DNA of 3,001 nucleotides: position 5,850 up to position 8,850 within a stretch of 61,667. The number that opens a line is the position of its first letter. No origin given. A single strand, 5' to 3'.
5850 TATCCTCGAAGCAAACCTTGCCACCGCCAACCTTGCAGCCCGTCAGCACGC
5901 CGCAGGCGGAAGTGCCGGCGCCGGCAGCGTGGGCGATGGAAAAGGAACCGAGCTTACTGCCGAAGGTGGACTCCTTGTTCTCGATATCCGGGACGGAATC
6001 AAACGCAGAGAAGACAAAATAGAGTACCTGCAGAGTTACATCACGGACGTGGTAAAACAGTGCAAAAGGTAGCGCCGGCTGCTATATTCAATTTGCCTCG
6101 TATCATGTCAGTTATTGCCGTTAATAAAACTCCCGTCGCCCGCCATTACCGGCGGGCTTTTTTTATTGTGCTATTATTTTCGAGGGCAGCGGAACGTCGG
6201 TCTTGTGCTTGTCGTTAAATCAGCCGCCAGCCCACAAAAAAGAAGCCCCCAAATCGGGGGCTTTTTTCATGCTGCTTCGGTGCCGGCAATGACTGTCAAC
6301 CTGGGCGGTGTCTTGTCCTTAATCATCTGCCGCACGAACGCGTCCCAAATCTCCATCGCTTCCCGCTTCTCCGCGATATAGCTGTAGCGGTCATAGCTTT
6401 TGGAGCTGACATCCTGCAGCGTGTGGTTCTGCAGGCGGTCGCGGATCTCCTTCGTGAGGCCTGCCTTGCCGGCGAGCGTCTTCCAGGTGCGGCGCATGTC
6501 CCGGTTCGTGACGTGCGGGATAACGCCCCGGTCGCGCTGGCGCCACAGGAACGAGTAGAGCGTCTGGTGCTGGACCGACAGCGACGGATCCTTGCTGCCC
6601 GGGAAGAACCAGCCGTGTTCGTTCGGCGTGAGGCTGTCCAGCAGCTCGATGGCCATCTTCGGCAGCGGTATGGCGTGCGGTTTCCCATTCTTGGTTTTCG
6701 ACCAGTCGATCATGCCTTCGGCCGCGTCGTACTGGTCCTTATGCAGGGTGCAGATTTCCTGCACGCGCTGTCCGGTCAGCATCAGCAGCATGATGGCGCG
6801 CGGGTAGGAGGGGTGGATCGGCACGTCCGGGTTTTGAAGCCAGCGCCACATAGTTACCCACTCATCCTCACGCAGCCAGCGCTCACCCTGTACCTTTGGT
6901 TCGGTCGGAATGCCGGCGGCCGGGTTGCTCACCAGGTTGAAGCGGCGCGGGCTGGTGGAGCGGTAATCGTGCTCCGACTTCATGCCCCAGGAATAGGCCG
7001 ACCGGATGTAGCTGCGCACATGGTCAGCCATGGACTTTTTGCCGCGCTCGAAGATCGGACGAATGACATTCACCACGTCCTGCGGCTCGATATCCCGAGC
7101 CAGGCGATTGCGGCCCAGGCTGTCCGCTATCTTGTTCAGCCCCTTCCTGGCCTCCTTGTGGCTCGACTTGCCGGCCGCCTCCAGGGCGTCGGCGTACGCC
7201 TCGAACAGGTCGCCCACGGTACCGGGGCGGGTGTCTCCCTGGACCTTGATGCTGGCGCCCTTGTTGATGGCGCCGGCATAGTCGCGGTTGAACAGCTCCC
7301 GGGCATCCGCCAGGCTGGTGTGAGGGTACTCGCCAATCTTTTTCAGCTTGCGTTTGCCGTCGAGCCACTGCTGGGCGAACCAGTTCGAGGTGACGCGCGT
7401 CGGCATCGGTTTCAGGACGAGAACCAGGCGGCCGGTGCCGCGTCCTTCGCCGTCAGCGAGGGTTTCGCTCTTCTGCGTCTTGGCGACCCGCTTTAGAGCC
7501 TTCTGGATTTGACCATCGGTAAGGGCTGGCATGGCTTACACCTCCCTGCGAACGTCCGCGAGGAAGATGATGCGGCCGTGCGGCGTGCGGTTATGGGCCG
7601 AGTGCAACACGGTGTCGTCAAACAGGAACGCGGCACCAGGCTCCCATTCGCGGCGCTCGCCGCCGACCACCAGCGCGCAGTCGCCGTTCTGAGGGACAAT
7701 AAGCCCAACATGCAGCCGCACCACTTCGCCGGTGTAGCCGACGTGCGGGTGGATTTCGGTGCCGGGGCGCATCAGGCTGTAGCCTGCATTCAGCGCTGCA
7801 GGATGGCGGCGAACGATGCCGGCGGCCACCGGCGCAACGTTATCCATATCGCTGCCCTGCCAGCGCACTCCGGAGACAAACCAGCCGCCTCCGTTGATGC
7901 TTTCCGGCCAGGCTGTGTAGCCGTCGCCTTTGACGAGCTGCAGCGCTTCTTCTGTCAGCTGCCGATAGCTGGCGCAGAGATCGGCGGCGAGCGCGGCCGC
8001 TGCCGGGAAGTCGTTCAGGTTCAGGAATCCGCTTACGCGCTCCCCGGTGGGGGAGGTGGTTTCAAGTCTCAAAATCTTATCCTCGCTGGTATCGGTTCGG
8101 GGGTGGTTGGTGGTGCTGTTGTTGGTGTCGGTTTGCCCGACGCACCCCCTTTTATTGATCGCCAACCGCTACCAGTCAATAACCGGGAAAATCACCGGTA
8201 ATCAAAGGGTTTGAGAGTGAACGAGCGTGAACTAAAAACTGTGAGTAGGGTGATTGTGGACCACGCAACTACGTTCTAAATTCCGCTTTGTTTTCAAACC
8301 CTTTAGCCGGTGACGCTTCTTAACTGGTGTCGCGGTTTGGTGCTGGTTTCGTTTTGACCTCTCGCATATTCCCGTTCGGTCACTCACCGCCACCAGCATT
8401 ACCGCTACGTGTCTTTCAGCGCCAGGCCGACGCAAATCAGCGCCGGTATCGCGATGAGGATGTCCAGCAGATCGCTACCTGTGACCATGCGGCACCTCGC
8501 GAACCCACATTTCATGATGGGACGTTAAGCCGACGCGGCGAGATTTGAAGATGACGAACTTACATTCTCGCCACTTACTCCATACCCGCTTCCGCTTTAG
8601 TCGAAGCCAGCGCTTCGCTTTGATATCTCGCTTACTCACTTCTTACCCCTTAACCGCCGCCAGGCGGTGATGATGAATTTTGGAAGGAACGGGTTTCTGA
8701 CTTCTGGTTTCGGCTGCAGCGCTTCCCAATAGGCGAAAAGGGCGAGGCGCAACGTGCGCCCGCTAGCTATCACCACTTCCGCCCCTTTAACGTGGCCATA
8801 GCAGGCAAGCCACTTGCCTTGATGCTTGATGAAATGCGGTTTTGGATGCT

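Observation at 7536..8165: LpxO-like aspartyl/asparaginyl beta-hydroxylase cargo gene co-transcribed with the integrase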

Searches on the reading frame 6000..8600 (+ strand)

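Call 62: search_protein_families(library=padloc, proteins=[L019:1326-1640:-, L019:1667-1870:-], max_evalue=0.01)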
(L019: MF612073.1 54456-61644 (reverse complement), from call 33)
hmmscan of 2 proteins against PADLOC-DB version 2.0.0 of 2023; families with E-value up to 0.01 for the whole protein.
L019:1326-1640:- (104 aa): 0 families

L019:1667-1870:- (67 aa): 0 families

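Call 76: search_protein_families(library=pfam, proteins=[L019:1326-1640:-, L019:1667-1870:-], max_evalue=0.01)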
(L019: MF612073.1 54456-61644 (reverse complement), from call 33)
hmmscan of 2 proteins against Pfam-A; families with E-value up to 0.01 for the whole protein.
L019:1326-1640:- (104 aa): 0 families

L019:1667-1870:- (67 aa): 0 families

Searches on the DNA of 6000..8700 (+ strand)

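Call 6: search_dna_similar(query=window:6000-8600:+, collection=phages, mode=near)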
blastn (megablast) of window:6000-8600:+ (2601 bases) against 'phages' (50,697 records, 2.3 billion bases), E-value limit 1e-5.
Records with a match: 8; places in all: 8; records where one place covers at least 80% of the query: 0.
Best place of each record, by identity: 80-90% 6; 60-80% 2.
By first word of the organism name: Klebsiella 6; Serratia 2.
By host as written in the record: Klebsiella pneumoniae NI9 3; Serratia marcescens 2; Klebsiella pneumoniae 51503 2; Klebsiella sp. 1.
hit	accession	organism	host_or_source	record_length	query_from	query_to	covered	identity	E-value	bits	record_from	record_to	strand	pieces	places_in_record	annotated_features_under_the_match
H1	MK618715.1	Serratia phage Parlo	Serratia marcescens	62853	306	1533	47%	73.7%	3e-122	446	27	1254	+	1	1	integrase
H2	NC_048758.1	Serratia phage Parlo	Serratia marcescens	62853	306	1533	47%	73.7%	3e-122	446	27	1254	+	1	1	integrase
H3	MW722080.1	Klebsiella phage vB_KpnP_ZX1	Klebsiella sp.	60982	2103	2491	15%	87.5%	3e-122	446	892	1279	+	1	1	hypothetical protein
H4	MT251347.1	Klebsiella phage LASTA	Klebsiella pneumoniae NI9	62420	2081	2397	12%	89.6%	2e-109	403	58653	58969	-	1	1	hypothetical protein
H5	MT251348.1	Klebsiella phage SJM3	Klebsiella pneumoniae NI9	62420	2081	2397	12%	89.6%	2e-109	403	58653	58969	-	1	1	hypothetical protein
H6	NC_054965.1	Klebsiella phage LASTA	Klebsiella pneumoniae NI9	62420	2081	2397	12%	89.6%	2e-109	403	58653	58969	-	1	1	hypothetical protein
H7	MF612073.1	Klebsiella phage SopranoGao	Klebsiella pneumoniae 51503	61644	2103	2379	11%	86.7%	5e-80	305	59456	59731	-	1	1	none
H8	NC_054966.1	Klebsiella phage SopranoGao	Klebsiella pneumoniae 51503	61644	2103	2379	11%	86.7%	5e-80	305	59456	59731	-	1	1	none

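Call 8: get_annotated_region(hit=H4, flank=4000)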
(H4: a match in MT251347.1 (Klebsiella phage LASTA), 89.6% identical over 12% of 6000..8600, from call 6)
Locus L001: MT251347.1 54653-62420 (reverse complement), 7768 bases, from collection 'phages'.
description: Klebsiella phage LASTA, complete genome.
organism: Klebsiella phage LASTA (NCBI taxid 2723758)
taxonomy: Viruses; Duplodnaviria; Heunggongvirae; Uroviricota; Caudoviricetes; Lastavirus; Lastavirus lasta
host: Klebsiella pneumoniae NI9; source: sewage water; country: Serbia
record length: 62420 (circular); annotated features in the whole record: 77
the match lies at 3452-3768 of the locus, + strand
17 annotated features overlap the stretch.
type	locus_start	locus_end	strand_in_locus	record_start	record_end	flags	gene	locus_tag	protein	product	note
CDS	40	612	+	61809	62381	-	-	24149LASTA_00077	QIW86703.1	endolysin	-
CDS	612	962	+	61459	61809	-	-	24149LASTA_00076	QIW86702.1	holin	-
CDS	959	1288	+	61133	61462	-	-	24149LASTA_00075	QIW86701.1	hypothetical protein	-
CDS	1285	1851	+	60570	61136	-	-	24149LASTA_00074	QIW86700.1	lysis protein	-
tRNA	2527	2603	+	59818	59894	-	-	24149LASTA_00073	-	tRNA-Arg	tRNA-Arg(tct)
CDS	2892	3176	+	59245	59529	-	-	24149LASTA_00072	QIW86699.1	hypothetical protein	-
CDS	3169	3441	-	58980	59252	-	-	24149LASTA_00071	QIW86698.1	site-specific integrase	-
CDS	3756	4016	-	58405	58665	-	-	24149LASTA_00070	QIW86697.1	hypothetical protein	-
CDS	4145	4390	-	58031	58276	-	-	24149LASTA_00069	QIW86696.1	hypothetical protein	-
CDS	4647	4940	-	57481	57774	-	-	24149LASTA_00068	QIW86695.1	hypothetical protein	-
CDS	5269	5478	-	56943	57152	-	-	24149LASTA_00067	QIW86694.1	hypothetical protein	-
CDS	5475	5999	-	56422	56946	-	-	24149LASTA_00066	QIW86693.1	hypothetical protein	-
CDS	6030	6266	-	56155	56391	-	-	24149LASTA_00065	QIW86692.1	hypothetical protein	-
CDS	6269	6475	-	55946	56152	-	-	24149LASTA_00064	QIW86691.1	DNA-binding protein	-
CDS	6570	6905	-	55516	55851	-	-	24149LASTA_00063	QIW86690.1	hypothetical protein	-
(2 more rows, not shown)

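Call 9: get_annotated_region(hit=H1, flank=4000)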
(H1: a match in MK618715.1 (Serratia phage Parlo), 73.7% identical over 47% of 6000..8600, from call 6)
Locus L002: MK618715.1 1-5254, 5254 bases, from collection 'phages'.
description: Serratia phage Parlo, complete genome.
organism: Serratia phage Parlo (NCBI taxid 2557554)
taxonomy: Viruses; Duplodnaviria; Heunggongvirae; Uroviricota; Caudoviricetes; Parlovirus; Parlovirus parlo
host: Serratia marcescens; source: mixed swine fecal and soil samples; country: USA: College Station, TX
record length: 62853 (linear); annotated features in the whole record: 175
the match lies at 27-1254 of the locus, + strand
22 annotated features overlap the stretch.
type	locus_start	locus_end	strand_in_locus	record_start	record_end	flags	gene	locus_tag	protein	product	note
CDS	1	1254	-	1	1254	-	-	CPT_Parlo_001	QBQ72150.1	integrase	-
regulatory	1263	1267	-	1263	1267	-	-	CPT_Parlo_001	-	ribosome_binding_site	CPT_Parlo_001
CDS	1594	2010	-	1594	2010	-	-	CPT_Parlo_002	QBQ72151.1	hypothetical protein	-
CDS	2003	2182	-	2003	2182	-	-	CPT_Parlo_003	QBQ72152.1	hypothetical protein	-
regulatory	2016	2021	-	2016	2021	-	-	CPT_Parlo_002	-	ribosome_binding_site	CPT_Parlo_002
CDS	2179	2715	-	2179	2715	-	-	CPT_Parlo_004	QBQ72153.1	hypothetical protein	-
regulatory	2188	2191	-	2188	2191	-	-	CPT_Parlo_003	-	ribosome_binding_site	CPT_Parlo_003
CDS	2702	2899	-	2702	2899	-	-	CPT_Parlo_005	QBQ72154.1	hypothetical protein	-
regulatory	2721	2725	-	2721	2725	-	-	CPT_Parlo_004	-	ribosome_binding_site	CPT_Parlo_004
CDS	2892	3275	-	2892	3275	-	-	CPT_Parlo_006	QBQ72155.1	hypothetical protein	-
regulatory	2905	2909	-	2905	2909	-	-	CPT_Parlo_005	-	ribosome_binding_site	CPT_Parlo_005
regulatory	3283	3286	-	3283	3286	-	-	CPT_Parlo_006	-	ribosome_binding_site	CPT_Parlo_006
CDS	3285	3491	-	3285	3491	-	-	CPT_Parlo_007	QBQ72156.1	HTH domain-containing protein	-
regulatory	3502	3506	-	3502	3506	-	-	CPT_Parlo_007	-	ribosome_binding_site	CPT_Parlo_007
CDS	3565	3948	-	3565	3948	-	-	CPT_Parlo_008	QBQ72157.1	hypothetical protein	-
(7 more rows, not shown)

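Call 32: get_annotated_region(hit=H3, flank=9000)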
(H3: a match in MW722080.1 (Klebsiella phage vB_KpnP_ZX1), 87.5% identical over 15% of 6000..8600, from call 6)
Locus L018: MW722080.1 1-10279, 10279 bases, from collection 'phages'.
description: Klebsiella phage vB_KpnP_ZX1, complete genome.
organism: Klebsiella phage vB_KpnP_ZX1 (NCBI taxid 2820394)
taxonomy: Viruses; Duplodnaviria; Heunggongvirae; Uroviricota; Caudoviricetes; Lastavirus
host: Klebsiella sp.; source: feces; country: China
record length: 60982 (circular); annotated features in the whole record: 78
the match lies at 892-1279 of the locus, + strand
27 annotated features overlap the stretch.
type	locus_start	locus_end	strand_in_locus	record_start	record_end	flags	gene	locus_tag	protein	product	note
CDS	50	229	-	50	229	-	-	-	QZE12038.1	hypothetical protein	-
CDS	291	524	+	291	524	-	-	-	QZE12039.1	hypothetical protein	-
CDS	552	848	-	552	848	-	-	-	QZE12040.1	hypothetical protein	-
CDS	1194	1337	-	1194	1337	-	-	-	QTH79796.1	hypothetical protein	-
CDS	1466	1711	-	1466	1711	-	-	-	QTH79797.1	hypothetical protein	-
CDS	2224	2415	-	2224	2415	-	-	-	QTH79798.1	hypothetical protein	-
CDS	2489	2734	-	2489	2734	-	-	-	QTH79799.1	hypothetical protein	-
CDS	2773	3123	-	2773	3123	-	-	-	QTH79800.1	hypothetical protein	-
CDS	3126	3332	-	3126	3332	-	-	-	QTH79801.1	DNA-binding protein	-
CDS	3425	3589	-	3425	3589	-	-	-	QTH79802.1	hypothetical protein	-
CDS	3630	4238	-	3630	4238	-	-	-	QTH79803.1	hypothetical protein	-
CDS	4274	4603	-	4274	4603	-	-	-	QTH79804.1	hypothetical protein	-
CDS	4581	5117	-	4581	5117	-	-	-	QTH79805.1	hypothetical protein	-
CDS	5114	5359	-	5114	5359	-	-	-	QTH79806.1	hypothetical protein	-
CDS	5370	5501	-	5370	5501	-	-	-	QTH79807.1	hypothetical protein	-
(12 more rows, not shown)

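Call 33: get_annotated_region(hit=H7, flank=5000)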
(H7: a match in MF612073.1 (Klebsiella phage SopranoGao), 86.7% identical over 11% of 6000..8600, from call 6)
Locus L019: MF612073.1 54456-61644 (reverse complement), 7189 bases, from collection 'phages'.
description: Klebsiella phage SopranoGao, complete genome.
organism: Klebsiella phage SopranoGao (NCBI taxid 2026944)
taxonomy: Viruses; Duplodnaviria; Heunggongvirae; Uroviricota; Caudoviricetes; Lastavirus; Lastavirus sopranogao
host: Klebsiella pneumoniae 51503; source: Seneca Wastewater Treatment Plant; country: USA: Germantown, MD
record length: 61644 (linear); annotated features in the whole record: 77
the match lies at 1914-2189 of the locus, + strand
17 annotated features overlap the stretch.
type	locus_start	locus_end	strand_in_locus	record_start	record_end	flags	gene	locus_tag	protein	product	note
CDS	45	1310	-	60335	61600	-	-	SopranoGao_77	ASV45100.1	integrase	-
CDS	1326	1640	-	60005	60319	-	-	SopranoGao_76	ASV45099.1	hypothetical protein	-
CDS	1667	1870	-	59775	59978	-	-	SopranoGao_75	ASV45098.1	NADH-quinone oxidoreductase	-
CDS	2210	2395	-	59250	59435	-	-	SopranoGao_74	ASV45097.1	hypothetical protein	-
CDS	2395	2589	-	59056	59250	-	-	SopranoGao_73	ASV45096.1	hypothetical protein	-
CDS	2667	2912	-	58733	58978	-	-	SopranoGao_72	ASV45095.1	hypothetical protein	-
CDS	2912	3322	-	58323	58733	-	-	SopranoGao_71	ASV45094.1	hypothetical protein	-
CDS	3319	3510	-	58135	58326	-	-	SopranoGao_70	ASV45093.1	hypothetical protein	-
CDS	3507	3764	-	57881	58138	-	-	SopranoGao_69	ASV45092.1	hypothetical protein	-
CDS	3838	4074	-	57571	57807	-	-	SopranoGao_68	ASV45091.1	hypothetical protein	-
CDS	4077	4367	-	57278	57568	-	-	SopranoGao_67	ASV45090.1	DNA-binding protein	-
CDS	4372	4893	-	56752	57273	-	-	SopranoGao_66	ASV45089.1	hypothetical protein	-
CDS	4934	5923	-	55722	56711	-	-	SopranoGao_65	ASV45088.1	hypothetical protein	-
CDS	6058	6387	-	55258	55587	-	-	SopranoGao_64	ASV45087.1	hypothetical protein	-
CDS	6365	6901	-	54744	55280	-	-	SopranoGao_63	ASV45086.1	hypothetical protein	-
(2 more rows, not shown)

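Call 36: search_rna_families(source=window, start=7900, end=8700, threshold=evalue, max_evalue=1)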
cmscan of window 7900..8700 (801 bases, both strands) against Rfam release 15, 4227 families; matches with E-value up to 1: 0.
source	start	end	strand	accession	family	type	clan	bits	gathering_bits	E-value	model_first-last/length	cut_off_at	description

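Call 44: search_dna_similar(query=window:6000-8600:+, collection=ecoli_genomes, mode=near, max_rows=10)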
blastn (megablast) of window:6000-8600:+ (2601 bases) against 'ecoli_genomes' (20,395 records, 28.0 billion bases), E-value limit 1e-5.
No match.

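Call 69: search_dna_similar(query=window:8075-8500:+, collection=ecoli_genomes, mode=distant, max_evalue=10, max_rows=10)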
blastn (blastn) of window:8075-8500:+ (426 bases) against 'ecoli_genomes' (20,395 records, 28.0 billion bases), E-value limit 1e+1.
Records with a match: 2; places in all: 2; records where one place covers at least 80% of the query: 0.
Genomes with a match: 2 of 5426; with a place that covers at least 80% of the query: 0. Places per genome that has any: lowest 1, median 1, highest 1. On chromosomes: 0 places; on plasmids: 2.
Best place of each record, by identity: 80-90% 2.
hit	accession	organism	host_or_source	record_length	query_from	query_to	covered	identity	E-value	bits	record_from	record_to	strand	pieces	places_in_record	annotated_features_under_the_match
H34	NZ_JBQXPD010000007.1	Escherichia coli strain DAM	seawater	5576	248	282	8%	85.7%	5e+0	42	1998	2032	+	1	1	none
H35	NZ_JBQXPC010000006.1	Escherichia coli strain ANT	seawater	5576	248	282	8%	85.7%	5e+0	42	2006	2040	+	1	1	none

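Call 70: search_dna_similar(query=window:6050-6290:+, collection=ecoli_genomes, mode=distant, max_evalue=10, max_rows=10)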
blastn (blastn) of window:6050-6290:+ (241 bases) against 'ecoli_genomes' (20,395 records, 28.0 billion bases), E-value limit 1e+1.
Records with a match: 23; places in all: 23; records where one place covers at least 80% of the query: 0.
Genomes with a match: 23 of 5426; with a place that covers at least 80% of the query: 0. Places per genome that has any: lowest 1, median 1, highest 1. On chromosomes: 8 places; on plasmids: 15.
Best place of each record, by identity: 90-95% 3; 80-90% 20.
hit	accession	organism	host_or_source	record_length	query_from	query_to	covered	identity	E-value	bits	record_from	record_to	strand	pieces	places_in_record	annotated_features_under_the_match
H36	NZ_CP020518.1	Escherichia coli strain 222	Homo sapiens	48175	191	222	13%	87.9%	1e+1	39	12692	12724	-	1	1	Rha family transcriptional regulator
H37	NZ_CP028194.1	Escherichia coli strain CFSAN018748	tissue and/or biological fluid swine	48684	191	222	13%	87.9%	1e+1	39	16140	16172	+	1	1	Rha family transcriptional regulator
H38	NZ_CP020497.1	Escherichia coli strain 103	Homo sapiens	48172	191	222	13%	87.9%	1e+1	39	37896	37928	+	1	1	Rha family transcriptional regulator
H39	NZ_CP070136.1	Escherichia coli strain FDAARGOS_1281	Homo sapiens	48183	191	222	13%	87.9%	1e+1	39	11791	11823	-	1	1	Rha family transcriptional regulator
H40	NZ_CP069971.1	Escherichia coli strain FDAARGOS_1280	Homo sapiens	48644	191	222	13%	87.9%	1e+1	39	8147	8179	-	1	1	ORF6N domain-containing protein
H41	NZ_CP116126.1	Escherichia coli strain DETEC-P666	ICU patient oral swab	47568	191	222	13%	87.9%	1e+1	39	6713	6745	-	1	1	Rha family transcriptional regulator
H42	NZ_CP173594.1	Escherichia coli strain 98192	Homo sapiens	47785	191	222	13%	87.9%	1e+1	39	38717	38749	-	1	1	Rha family transcriptional regulator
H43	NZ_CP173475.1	Escherichia coli strain 98224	Homo sapiens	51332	191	222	13%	87.9%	1e+1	39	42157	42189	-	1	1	ORF6N domain-containing protein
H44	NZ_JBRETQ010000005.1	Escherichia coli strain EC100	blood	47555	191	222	13%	87.9%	1e+1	39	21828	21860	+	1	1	Rha family transcriptional regulator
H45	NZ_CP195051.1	Escherichia coli strain EC0585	Homo sapiens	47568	191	222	13%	87.9%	1e+1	39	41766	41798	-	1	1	Rha family transcriptional regulator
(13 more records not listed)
